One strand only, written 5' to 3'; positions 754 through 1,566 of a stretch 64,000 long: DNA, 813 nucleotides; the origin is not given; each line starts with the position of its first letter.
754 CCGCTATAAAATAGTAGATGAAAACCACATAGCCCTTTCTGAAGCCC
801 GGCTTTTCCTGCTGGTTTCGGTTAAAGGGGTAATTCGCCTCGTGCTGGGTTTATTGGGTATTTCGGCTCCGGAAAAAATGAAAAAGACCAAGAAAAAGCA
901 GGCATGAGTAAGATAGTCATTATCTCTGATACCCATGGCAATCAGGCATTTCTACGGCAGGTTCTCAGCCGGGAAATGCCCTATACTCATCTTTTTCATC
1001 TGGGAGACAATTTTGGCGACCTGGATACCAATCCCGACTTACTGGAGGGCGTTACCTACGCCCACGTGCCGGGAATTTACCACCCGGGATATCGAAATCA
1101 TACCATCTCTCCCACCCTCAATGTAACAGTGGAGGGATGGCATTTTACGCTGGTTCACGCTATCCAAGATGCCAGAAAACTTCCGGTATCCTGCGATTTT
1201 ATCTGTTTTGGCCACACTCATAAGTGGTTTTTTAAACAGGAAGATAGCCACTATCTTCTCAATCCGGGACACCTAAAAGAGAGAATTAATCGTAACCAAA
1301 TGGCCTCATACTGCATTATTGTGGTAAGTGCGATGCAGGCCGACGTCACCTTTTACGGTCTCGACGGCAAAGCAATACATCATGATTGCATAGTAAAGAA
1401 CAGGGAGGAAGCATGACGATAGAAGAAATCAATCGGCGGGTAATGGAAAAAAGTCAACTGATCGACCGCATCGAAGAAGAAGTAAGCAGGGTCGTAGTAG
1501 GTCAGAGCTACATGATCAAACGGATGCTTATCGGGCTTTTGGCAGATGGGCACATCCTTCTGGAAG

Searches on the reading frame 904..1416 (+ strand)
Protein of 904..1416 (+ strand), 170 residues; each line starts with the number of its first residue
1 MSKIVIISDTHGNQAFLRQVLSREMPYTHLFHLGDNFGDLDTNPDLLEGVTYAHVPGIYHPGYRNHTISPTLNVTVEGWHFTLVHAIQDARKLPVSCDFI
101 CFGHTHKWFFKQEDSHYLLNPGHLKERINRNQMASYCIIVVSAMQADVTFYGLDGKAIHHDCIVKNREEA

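Call 59: find_encoding_contigs(protein=window:904-1416:+, flank=10000, max_places=10)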
Protein window:904-1416:+ (170 aa): no gene with exactly this product is on record in the collection.
